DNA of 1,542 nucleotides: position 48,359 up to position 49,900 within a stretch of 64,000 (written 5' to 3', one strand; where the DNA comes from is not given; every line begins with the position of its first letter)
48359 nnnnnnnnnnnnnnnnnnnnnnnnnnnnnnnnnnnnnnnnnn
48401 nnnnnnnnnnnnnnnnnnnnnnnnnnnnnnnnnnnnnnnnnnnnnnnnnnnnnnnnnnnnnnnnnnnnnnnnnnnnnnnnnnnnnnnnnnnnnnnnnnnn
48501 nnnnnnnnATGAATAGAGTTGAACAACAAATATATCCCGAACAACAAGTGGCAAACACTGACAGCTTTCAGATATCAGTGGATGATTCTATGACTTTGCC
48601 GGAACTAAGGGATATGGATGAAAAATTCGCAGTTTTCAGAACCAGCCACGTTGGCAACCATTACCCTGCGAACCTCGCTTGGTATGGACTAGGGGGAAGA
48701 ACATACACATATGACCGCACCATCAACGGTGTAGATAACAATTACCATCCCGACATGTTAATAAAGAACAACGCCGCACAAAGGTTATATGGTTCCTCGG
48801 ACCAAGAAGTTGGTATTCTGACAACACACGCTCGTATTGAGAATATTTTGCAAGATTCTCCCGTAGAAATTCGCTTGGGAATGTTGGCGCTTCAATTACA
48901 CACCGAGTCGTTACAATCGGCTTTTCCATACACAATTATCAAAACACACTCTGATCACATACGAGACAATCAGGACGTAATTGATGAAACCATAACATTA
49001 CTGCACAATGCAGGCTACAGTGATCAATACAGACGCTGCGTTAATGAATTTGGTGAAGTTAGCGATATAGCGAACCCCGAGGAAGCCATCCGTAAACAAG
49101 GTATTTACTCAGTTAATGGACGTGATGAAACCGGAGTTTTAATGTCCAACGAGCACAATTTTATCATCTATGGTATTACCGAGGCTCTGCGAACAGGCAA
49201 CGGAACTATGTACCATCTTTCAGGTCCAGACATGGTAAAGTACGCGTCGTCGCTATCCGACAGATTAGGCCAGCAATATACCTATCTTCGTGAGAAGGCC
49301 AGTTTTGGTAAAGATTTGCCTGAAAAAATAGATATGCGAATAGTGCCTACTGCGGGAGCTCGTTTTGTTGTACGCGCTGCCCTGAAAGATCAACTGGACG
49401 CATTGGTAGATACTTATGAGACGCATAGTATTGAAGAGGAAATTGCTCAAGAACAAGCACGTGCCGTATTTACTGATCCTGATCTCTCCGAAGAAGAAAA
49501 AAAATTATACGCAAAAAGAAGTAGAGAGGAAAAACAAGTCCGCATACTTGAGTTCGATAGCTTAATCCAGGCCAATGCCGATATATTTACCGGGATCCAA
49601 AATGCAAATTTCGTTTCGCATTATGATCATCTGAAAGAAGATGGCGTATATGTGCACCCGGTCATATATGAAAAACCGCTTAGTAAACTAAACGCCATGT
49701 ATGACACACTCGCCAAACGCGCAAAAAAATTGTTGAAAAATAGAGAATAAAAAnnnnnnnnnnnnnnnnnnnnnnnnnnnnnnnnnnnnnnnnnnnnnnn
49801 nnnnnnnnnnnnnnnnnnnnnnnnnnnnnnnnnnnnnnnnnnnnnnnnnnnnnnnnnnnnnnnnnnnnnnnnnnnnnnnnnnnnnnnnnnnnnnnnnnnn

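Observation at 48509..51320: Tight operon: uncharacterised 413-aa protein + VanX-like D-Ala-D-Ala dipeptidase + Asp/Glu racemase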

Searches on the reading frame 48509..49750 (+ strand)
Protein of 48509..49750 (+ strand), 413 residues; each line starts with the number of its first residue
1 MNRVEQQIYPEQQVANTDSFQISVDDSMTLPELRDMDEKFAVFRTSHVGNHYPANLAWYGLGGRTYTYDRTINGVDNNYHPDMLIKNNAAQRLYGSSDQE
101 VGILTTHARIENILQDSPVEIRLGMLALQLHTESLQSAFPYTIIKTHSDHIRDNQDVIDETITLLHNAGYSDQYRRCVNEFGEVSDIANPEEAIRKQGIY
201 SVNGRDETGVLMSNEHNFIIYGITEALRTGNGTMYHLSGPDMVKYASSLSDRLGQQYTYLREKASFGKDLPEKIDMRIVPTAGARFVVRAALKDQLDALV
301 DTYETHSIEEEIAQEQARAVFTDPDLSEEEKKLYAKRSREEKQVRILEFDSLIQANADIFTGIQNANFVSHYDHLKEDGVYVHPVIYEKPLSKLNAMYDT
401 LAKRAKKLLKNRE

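Call 3: search_protein_families(library=pfam, proteins=[window:48509-49750:+], max_evalue=0.1)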
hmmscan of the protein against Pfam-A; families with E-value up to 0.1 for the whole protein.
window:48509-49750:+ (413 aa): 0 families

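Call 4: search_protein_families(library=ncbifam, proteins=[window:48509-49750:+], max_evalue=0.1)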
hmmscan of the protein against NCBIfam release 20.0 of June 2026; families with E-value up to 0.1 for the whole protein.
window:48509-49750:+ (413 aa): 0 families

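Call 8: find_homologous_proteins(query=window:48509-49750:+)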
Query window:48509-49750:+ (413 aa): 4 proteins with E <= 0.001 among 5697 candidates.
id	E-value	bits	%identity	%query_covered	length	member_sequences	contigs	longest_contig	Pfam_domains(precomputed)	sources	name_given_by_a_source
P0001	6.1e-274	926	100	100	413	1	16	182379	-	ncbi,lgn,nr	ncbi:hypothetical protein DYH10_02740 [Candidatus Saccharibacteria bacterium CPR2]|nr:hypothetical p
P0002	4.0e-33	133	27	95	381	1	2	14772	-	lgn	-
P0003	5.6e-29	120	28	88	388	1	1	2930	-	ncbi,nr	ncbi:MAG: hypothetical protein Q8P82_00975 [bacterium]|nr:hypothetical protein [bacterium]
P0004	3.0e-22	97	28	90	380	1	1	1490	-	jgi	jgi:hypothetical protein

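Call 13: find_encoding_contigs(protein=P0002, flank=8000)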
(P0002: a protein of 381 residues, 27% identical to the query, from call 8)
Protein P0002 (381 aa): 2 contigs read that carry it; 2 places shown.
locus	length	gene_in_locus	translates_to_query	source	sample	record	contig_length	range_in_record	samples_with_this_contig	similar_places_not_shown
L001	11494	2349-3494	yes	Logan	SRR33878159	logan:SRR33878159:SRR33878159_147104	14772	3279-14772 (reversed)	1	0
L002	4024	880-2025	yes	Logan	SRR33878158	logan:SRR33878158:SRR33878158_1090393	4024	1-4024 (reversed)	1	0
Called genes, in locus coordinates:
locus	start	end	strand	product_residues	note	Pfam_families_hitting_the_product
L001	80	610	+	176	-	PF00719:Pyrophosphatase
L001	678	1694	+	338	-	PF00044:Gp_dh_N, PF02800:Gp_dh_C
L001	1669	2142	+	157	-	PF02502:LacAB_rpiB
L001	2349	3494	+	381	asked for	-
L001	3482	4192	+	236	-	PF01177:Asp_Glu_race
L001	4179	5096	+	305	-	PF12146:Hydrolase_4, PF00561:Abhydrolase_1, PF12697:Abhydrolase_6 (weak)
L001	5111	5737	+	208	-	PF00834:Ribul_P_3_epim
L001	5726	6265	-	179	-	PF01725:Ham1p_like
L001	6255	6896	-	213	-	-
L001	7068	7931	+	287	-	PF13292:DXP_synthase_N, PF00456:Transketolase_N, PF00676:E1_dh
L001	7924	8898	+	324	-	PF02779:Transket_pyr, PF02780:Transketolase_C, PF22613:Transketolase_C_1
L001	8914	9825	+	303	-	PF01116:F_bP_aldolase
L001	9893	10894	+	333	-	PF00294:PfkB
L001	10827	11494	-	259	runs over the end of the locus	-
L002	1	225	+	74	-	?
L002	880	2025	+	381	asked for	-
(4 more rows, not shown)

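Call 14: find_encoding_contigs(protein=P0003, flank=8000)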
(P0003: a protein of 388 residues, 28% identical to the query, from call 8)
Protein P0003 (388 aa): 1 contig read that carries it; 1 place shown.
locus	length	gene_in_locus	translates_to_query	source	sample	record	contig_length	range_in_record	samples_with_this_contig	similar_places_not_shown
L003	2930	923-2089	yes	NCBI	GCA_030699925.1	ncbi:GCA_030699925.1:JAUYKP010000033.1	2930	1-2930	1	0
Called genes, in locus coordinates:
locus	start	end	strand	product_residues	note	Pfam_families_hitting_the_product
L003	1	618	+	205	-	PF00117:GATase, PF07722:Peptidase_C26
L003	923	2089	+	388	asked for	-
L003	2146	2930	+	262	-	PF01244:Peptidase_M19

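Call 15: find_encoding_contigs(protein=P0004, flank=8000)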
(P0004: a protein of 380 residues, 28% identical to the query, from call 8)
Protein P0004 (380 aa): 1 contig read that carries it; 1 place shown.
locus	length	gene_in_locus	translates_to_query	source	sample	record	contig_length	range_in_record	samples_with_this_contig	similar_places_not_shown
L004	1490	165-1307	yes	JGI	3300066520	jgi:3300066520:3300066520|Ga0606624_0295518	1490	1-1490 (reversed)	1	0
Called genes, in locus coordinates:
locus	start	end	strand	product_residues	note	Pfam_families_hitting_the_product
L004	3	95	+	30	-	?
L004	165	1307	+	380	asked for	-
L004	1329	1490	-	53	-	?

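Call 18: search_protein_representatives(alignment_id=A1)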
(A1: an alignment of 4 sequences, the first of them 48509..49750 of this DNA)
Query: 4 sequences, 391 profile positions. Proteins with E-value up to 0.001 (for the whole library): 430; up to 1e-10: 321; up to 1e-30: 206. The best 150 are listed.
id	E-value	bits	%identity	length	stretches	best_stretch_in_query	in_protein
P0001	1.1e-175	600.7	-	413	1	2-391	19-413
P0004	2.2e-174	596.4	-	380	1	1-385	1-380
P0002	6.5e-166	568.5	-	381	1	1-391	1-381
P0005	5.1e-110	384.5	-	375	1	1-382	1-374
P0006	5.2e-107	374.6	-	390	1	1-373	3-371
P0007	1.4e-105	369.9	-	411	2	1-164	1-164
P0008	3.4e-103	362.0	-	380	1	1-384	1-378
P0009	5.6e-102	358.0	-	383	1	1-382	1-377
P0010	1.9e-100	353.0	-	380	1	1-384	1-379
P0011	2.2e-100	352.8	-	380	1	1-385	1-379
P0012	4.9e-100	351.6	-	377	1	1-385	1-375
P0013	1.6e-99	350.0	-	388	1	1-382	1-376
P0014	2.1e-99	349.5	-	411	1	1-382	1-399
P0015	2.8e-97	342.5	-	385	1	3-385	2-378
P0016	3.0e-97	342.4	-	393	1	1-388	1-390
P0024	7.7e-91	321.3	-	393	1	3-380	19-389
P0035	5.6e-85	302.0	-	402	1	2-382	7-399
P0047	2.9e-81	289.8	-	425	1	1-382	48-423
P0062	3.7e-75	269.7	-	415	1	2-384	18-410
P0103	7.1e-64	232.5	-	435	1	5-384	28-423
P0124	1.6e-57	211.6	-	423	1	3-377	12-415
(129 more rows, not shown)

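Call 20: predict_structure(alignment_id=A1)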
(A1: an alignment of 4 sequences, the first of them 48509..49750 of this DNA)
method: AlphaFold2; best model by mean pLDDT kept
length: 413 residues; sequences in the alignment: 4
mean_pLDDT: 72.0   pTM: 0.70
mean pLDDT of the five models: 72.0, 67.4, 66.7, 64.1, 60.7
residues with pLDDT >= 90: 67; 70-90: 205; 50-70: 55; < 50: 86
segments of 3 or more residues with pLDDT < 50: 1-16, 47-51, 69-125, 366-373
pLDDT, mean of each block of 10 residues (from residue 1): 27 51 88 86 61 66 64 35 37 37 32 35 48 73 74 87 90 79 77 83 66 81 90 83 72 92 96 90 70 88 88 90 91 91 88 82 51 59 88 85 83 68
secondary structure, 60 per line:
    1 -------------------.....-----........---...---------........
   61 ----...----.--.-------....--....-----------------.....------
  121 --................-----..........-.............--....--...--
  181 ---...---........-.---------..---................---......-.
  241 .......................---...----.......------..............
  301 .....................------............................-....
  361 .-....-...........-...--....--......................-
elements in order: E20-24 H30-37 E41-43 H53-60 E65-67 E83-86 E89-92 H110-114 H123-138 E144-146 H147-153 H155-167 H170-173 E176-178 E184-186 H190-197 H214-229 E233-238 H240-263 E274-280 E287-289 H290-321 H328-355 H357-361 H363-366 H368-378 E380-382 H385-388 H391-412

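Call 23: search_protein_families(library=pfam, alignment_id=A2, max_evalue=0.01)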
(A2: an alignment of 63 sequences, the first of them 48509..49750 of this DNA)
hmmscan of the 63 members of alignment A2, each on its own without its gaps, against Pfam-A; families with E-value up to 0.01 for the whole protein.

A. member 1, window:48509-49750:+ (413 aa): 0 families

B. families by the number of members that match (of 63 scanned): 1 family
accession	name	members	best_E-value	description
PF07813.17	LTXXQ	1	0.0027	LTXXQ motif family protein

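Call 24: find_related_loci(query=A1, collection=genome_contigs, flank=6000)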
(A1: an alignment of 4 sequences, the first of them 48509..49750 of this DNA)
Query A1 (413 aa) in genome_contigs; peptide patterns used: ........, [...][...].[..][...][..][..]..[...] (x = any residue, [..] = any of these).
32 stretches matched a pattern; 19 encode a relative of the query (tblastn E <= 1e-3); 19 distinct loci.
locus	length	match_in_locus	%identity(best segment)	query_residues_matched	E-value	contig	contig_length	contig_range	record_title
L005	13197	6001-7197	34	1-412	2e-69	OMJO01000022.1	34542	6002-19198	bacterium isolate AM_1205 genome assembly, contig: k99_304832, whole genome shotgun sequence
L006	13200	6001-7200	32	12-411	1e-56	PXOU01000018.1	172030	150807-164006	MAG: Candidatus Saccharibacteria bacterium QS_5_54_17 qs_5_scaffold_7, whole genome shotgun sequence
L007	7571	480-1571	29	19-397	3e-42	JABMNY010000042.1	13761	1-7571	MAG: Candidatus Uhrbacteria bacterium isolate bin.153 k141_5989428, whole genome shotgun sequence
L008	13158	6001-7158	24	18-408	3e-41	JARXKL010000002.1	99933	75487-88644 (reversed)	MAG: Patescibacteria group bacterium isolate bin04 NODE_41_length_99933_cov_16.425019, whole genome shotgun sequence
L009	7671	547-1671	29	15-401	3e-41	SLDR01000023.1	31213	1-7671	MAG: Candidatus Campbellbacteria bacterium isolate CSSed162cmB_559 CSSed16-2cmB-2047, whole genome shotgun sequence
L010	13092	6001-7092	28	13-394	6e-38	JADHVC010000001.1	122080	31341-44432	MAG: Patescibacteria group bacterium isolate BS150m-G62 BS-150m-C73, whole genome shotgun sequence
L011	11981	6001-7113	28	20-399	6e-37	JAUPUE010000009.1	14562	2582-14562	MAG: Patescibacteria group bacterium isolate erpe_2018_sw_6hr_WHONDRS-SW48-000087_B_bin.85 scaffold_1307077, whole genom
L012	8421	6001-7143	28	12-404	3e-35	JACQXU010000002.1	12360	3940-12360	MAG: Candidatus Uhrbacteria bacterium isolate NC_groundwater_1523_Pr4_B-0.1um_41_4 SR1-18-B1_scaffold_24357, whole genom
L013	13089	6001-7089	28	19-397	2e-34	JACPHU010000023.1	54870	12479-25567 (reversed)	MAG: Candidatus Uhrbacteria bacterium isolate NC_groundwater_422_Ag_B-0.1um_45_124 GD18-4_B1_scaffold_1412146, whole gen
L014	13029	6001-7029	29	41-396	3e-32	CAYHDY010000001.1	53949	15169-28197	MAG TPA_asm: uncultured Gammaproteobacteria bacterium isolate ERP119702_co1_211 genome assembly, contig: NODE_483_length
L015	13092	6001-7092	25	19-397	4e-29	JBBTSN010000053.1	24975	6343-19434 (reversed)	MAG: Patescibacteria group bacterium isolate H41-bin180_1 H41_bin180_1_000000000053, whole genome shotgun sequence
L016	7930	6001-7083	29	20-391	1e-28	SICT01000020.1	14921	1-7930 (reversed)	MAG: Candidatus Uhrbacteria bacterium isolate Baikal-deep-G212 BACOMB-C19312, whole genome shotgun sequence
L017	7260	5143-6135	25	29-410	2e-26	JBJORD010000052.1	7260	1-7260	MAG: Candidatus Parcubacteria bacterium isolate yakimariver_2019_sw_WHONDRS-S19S_0060_B_bin.95 scaffold_3198005, whole g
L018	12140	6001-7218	25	20-410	2e-26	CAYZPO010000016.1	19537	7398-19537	MAG TPA_asm: uncultured Gammaproteobacteria bacterium isolate SRP167671_co1_156 genome assembly, contig: NODE_3218_lengt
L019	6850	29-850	31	121-403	9e-26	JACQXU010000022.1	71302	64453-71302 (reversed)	MAG: Candidatus Uhrbacteria bacterium isolate NC_groundwater_1523_Pr4_B-0.1um_41_4 SR1-18-B1_scaffold_59725, whole genom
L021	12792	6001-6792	27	21-291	4e-22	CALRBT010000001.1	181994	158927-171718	MAG: Parcubacteria group bacterium isolate AH-24oct19-52 genome assembly, contig: AH-24oct19-C43, whole genome shotgun s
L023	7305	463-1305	27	21-301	6e-22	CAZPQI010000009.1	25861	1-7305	MAG TPA_asm: uncultured Candidatus Saccharibacteria bacterium isolate SRP215229_co1_140 genome assembly, contig: NODE_10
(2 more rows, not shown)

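Call 30: search_protein_families(library=pfam, proteins=[L003:1993-2928:+, L007:1668-2639:+, L009:1712-2722:+, L010:7193-8155:+, L011:7195-8172:+, L013:7183-8157:+, L014:7068-8087:+, L017:6212-7147:+, L021:7114-8022:+, L023:1578-2489:+], max_evalue=0.001)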
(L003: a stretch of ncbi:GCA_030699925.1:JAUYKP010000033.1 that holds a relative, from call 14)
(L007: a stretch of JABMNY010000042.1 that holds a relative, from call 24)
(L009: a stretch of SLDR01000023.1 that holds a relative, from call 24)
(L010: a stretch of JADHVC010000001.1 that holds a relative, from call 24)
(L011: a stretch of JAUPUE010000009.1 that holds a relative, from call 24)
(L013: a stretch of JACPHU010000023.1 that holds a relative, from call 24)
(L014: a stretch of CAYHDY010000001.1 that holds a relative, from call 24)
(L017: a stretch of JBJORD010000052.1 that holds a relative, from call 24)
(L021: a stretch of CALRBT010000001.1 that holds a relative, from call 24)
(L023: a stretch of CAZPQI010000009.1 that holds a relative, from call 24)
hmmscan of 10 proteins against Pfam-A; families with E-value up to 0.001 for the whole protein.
L003:1993-2928:+ (312 aa): 1 family
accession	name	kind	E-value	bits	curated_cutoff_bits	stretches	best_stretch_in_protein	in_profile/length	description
PF01244.27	Peptidase_M19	-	2.7e-58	198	26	1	56-312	7-266/319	Membrane dipeptidase (Peptidase family M19)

L007:1668-2639:+ (323 aa): 1 family
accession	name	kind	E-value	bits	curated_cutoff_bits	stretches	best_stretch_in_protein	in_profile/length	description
PF01244.27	Peptidase_M19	-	9.6e-73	245.5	26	1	6-313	7-318/319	Membrane dipeptidase (Peptidase family M19)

L009:1712-2722:+ (336 aa): 1 family
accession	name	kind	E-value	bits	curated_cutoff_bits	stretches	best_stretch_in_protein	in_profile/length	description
PF01244.27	Peptidase_M19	-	1.8e-72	244.6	26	1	16-328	6-318/319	Membrane dipeptidase (Peptidase family M19)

L010:7193-8155:+ (320 aa): 1 family
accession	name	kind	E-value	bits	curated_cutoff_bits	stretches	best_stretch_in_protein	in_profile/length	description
PF01244.27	Peptidase_M19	-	4.2e-68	230.3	26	1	4-315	5-318/319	Membrane dipeptidase (Peptidase family M19)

L011:7195-8172:+ (325 aa): 1 family
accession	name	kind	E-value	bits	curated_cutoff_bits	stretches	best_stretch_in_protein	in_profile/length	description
PF01244.27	Peptidase_M19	-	2.5e-76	257.3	26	1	2-315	4-317/319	Membrane dipeptidase (Peptidase family M19)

L013:7183-8157:+ (324 aa): 2 families
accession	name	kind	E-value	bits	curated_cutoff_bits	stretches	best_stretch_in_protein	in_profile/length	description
PF01244.27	Peptidase_M19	-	1.7e-72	244.8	26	1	7-314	7-318/319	Membrane dipeptidase (Peptidase family M19)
PF04909.20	Amidohydro_2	-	0.00017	21.9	26.4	1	159-313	128-287/289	Amidohydrolase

L014:7068-8087:+ (339 aa): 2 families
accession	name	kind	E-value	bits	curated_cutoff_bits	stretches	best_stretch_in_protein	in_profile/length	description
PF01244.27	Peptidase_M19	-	8.3e-72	242.5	26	1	23-335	5-319/319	Membrane dipeptidase (Peptidase family M19)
PF04909.20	Amidohydro_2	-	0.00023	21.4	26.4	1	259-332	219-286/289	Amidohydrolase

L017:6212-7147:+ (311 aa): 1 family
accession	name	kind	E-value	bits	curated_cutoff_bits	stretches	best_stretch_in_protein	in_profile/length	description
PF01244.27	Peptidase_M19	-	3.7e-67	227.2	26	1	2-306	7-317/319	Membrane dipeptidase (Peptidase family M19)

L021:7114-8022:+ (302 aa): 1 family
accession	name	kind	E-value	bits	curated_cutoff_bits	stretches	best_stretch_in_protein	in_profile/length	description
PF01244.27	Peptidase_M19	-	3.2e-59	201.1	26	1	2-299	7-319/319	Membrane dipeptidase (Peptidase family M19)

L023:1578-2489:+ (303 aa): 1 family
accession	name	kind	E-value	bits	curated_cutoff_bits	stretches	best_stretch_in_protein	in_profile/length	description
PF01244.27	Peptidase_M19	-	2.2e-61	208.2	26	1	19-299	33-319/319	Membrane dipeptidase (Peptidase family M19)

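Call 31: search_protein_families(library=pfam, proteins=[L007:2569-3390:+, L011:8169-8966:+, L014:8039-8845:+, L015:8117-8932:+, L019:1866-2678:+, L009:2803-3375:+, L013:8181-8735:+, L018:7314-8264:+, L015:7200-8168:+, L019:865-1869:+], max_evalue=0.001)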
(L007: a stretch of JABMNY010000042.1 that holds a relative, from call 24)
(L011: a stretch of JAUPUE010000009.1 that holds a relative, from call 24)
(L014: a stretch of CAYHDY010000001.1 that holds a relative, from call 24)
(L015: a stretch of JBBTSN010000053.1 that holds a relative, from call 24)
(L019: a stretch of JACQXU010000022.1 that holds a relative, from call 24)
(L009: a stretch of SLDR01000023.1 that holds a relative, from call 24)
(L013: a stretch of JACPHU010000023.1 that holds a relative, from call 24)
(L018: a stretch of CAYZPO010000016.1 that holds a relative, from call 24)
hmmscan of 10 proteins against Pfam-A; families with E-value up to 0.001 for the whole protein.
L007:2569-3390:+ (273 aa): 1 family
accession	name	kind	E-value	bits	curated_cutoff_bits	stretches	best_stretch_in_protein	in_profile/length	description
PF01177.27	Asp_Glu_race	-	1.1e-15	58.4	31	1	33-228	17-207/211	Asp/Glu/Hydantoin racemase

L011:8169-8966:+ (265 aa): 1 family
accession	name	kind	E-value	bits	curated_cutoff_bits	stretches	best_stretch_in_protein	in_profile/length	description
PF01177.27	Asp_Glu_race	-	1.8e-13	51.2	31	1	22-211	25-209/211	Asp/Glu/Hydantoin racemase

L014:8039-8845:+ (268 aa): 1 family
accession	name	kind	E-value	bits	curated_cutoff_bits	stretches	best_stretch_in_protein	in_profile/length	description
PF01177.27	Asp_Glu_race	-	3.2e-14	53.7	31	1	31-225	18-208/211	Asp/Glu/Hydantoin racemase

L015:8117-8932:+ (271 aa): 1 family
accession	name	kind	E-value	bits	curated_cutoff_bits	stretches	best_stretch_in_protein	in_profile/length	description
PF01177.27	Asp_Glu_race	-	1.2e-14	55.1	31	1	30-225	17-208/211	Asp/Glu/Hydantoin racemase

L019:1866-2678:+ (270 aa): 1 family
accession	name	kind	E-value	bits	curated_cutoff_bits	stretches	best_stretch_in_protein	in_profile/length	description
PF01177.27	Asp_Glu_race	-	6.2e-10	39.6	31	1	15-212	17-210/211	Asp/Glu/Hydantoin racemase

L009:2803-3375:+ (190 aa): 1 family
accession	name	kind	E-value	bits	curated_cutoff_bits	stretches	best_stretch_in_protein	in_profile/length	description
PF04011.17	LemA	-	3.7e-62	209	26.2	1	38-190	1-149/149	LemA family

L013:8181-8735:+ (184 aa): 2 families
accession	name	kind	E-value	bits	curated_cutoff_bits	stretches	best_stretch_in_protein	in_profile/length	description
PF03358.20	FMN_red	-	2.1e-30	105.8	24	1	8-142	5-149/152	NADPH-dependent FMN reductase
PF02525.22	Flavodoxin_2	-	1.9e-06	28.2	27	1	12-97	9-106/198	Flavodoxin-like fold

L018:7314-8264:+ (316 aa): 1 family
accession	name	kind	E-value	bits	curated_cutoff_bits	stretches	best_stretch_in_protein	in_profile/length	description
PF01244.27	Peptidase_M19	-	5.4e-74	249.7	26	1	2-312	8-318/319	Membrane dipeptidase (Peptidase family M19)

L015:7200-8168:+ (322 aa): 2 families
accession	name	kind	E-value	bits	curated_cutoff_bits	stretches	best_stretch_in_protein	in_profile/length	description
PF01244.27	Peptidase_M19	-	1.8e-75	254.5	26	1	8-315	7-318/319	Membrane dipeptidase (Peptidase family M19)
PF04909.20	Amidohydro_2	-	1.2e-07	32.2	26.4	1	151-313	122-286/289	Amidohydrolase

L019:865-1869:+ (334 aa): 1 family
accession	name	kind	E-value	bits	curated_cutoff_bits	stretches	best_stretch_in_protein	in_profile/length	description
PF01244.27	Peptidase_M19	-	1.9e-73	247.8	26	1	19-331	3-318/319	Membrane dipeptidase (Peptidase family M19)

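Call 32: predict_structure(alignment_id=A2)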
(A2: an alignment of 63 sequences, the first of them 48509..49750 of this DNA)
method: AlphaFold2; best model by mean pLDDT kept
length: 413 residues; sequences in the alignment: 63
mean_pLDDT: 94.2   pTM: 0.90
mean pLDDT of the five models: 94.2, 93.4, 93.4, 93.3, 93.2
residues with pLDDT >= 90: 376; 70-90: 16; 50-70: 13; < 50: 8
segments of 3 or more residues with pLDDT < 50: 1-8
pLDDT, mean of each block of 10 residues (from residue 1): 47 68 98 98 98 98 98 96 96 81 96 95 98 98 98 97 96 96 97 96 94 97 98 97 93 97 98 98 97 97 96 97 98 97 94 94 94 94 98 97 95 84
secondary structure, 60 per line:
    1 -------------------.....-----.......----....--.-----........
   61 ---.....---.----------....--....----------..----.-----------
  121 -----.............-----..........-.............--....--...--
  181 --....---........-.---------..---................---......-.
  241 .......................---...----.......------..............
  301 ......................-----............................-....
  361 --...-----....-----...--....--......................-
elements in order: E20-24 H30-36 E41-44 H53-60 E64-68 E83-86 E89-92 H127-138 E144-146 H147-153 H155-167 H170-173 E176-178 E183-186 H190-197 H214-229 E233-238 H240-263 E274-280 E287-289 H290-322 H328-355 H357-360 H371-374 E380-382 H385-388 H391-412

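Call 36: search_solved_structures(query=A2, max_evalue=10)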
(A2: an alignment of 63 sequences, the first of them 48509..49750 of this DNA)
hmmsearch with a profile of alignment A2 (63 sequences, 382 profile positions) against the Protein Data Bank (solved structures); distinct sequences matched with E-value up to 10: 3.
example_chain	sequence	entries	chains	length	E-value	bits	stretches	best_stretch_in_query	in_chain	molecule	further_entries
9qwr_A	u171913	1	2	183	0.029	16.4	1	267-344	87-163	MICOS complex subunit MIC60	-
2qyw_A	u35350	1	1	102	0.53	12.2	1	262-327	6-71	Vesicle transport through interaction with t-SNAREs 1B homolog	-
4jlr_S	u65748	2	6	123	2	10.4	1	267-342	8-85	RSV_1Isea designed scaffold | Epitope Scaffold rsv_1isea_FFL_001_C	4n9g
